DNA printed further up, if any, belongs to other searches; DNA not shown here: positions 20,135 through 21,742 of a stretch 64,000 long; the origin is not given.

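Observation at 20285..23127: Inverted two-gene block whose first gene is an N-terminally clipped PMT-like paralog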

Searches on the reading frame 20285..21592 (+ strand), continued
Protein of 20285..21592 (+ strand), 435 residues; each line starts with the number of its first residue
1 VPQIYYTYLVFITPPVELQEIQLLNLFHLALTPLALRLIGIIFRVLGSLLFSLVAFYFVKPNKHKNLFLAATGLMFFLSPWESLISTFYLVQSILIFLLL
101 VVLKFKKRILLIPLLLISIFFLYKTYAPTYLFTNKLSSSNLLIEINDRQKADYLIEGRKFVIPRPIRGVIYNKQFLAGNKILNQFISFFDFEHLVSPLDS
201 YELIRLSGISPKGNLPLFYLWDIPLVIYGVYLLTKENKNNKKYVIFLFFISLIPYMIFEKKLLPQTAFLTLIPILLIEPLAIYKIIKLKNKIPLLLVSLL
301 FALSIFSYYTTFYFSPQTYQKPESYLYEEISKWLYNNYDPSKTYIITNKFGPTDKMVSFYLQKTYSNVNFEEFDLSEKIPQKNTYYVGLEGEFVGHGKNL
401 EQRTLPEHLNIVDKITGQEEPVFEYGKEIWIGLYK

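Call 42: fold_search(model_id=the predicted structure, library=pdb)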
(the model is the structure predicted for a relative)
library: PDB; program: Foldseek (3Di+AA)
matches with E <= 10: 115; with E <= 0.001: 0
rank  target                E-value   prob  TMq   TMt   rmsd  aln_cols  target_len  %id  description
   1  9s6t_A                3.6e-02  0.92  0.36  0.33  14.6       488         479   12  Ternary cryo-EM structure of chicken ALG12 with Dol25-PP-GlcNAc2Man7, Dol25-P-Man, and Fab (released 2026-03-18)
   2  5ogl_A                2.3e-01  0.89  0.38  0.26  13.8       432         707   11  Structure of bacterial oligosaccharyltransferase PglB in complex with an acceptor peptide and an lipid-linked oligosac (released 2017-10-25)
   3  5f15                  2.8e-01  0.87  0.44  0.36  15.7       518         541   12  Crystal Structure of ArnT from Cupriavidus metallidurans bound to Undecaprenyl phosphate (released 2016-02-17)
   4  7zlg_A                3.2e-01  0.28  0.25  0.18  14.4       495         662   10  Cryo-EM structure of C-mannosyltransferase CeDPY19, in complex with acceptor peptide and bound to CMT2-Fab and anti-Fa (released 2023-01-11)
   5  3rce_A                3.7e-01  0.41  0.25  0.18  18.9       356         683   13  Bacterial oligosaccharyltransferase PglB (released 2011-06-15)
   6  3i8a                  9.3e-01  0.13  0.11  0.22  10.9       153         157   10  Staphylococcus aureus H30N, F98Y Dihydrofolate Reductase complexed with NADPH and 2,4-diamino-5-(3-(2,5-dimethoxyphenyl) (released 2010-02-09)
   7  9h05                  1.0e+00  0.16  0.13  0.20   8.8       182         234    9  Crystal structure of Halide methyltransferase from Tulasnella calospora in complex with SAH (released 2025-12-24)
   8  4p66                  1.1e+00  0.12  0.11  0.21  10.5       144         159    7  Electrostatics of Active Site Microenvironments of E. coli DHFR (released 2014-07-16)
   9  3q1h                  1.1e+00  0.12  0.10  0.20  10.0       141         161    9  Crystal Structure of Dihydrofolate Reductase from Yersinia pestis (released 2011-01-12)
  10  2w9t_A                1.2e+00  0.09  0.09  0.18  10.3       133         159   10  Staphylococcus aureus S1:DHFR (released 2009-03-24)
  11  6e4e                  1.3e+00  0.10  0.11  0.22  10.8       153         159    9  Crystal structure of dihydrofolate reductase from Staphylococcus aureus MW2 bound to NADP and p218 (released 2018-07-25)
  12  8szd                  1.4e+00  0.08  0.10  0.19  10.2       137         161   13  Crystal structure of Yersinia pestis dihydrofolate reductase at 1.25-A resolution (released 2023-06-07)
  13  6pr6                  1.5e+00  0.10  0.11  0.21  10.3       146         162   11  S. aureus dihydrofolate reductase co-crystallized with para-tolyl-dihydropthalazine inhibitor and NADP(H) (released 2020-06-17)
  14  3f0u                  1.5e+00  0.10  0.11  0.22  10.3       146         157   11  Staphylococcus aureus F98Y mutant dihydrofolate reductase complexed with NADPH and 2,4-Diamino-5-[3-(3-methoxy-5-phenylp (released 2009-03-24)
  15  4q6a                  1.6e+00  0.13  0.12  0.24   8.3       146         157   12  Staphylococcus aureus V31L, F98Y Mutant Dihydrofolate Reductase Complexed with NADPH (released 2014-12-31)
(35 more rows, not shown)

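Call 64: search_protein_families(library=pfam, alignment_id=A4, max_evalue=1)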
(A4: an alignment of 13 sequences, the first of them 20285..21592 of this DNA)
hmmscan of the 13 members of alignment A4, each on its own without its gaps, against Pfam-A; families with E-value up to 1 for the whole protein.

A. member 1, window:20285-21592:+ (435 aa): 2 families
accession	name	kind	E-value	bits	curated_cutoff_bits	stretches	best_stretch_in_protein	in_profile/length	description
PF13567.11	DUF4131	-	0.14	12.3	31.6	0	263-323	3-60/165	Domain of unknown function (DUF4131)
PF03779.20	SPW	-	0.25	12.3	31.5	1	44-96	32-84/93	SPW repeat domain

B. families by the number of members that match (of 13 scanned): 4 families
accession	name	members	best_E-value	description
PF19529.4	DUF6057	1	0.00062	Family of unknown function (DUF6057)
PF06831.19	H2TH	1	0.11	Formamidopyrimidine-DNA glycosylase H2TH domain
PF13567.11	DUF4131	1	0.14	Domain of unknown function (DUF4131)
PF03779.20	SPW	1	0.25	SPW repeat domain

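Call 65: search_protein_families(library=ncbifam, proteins=[window:20312-21592:+], max_evalue=0.01)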
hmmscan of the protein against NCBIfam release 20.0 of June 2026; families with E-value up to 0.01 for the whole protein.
window:20312-21592:+ (426 aa): 0 families

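Call 82: find_encoding_contigs(protein=P0143, flank=6000, max_places=2)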
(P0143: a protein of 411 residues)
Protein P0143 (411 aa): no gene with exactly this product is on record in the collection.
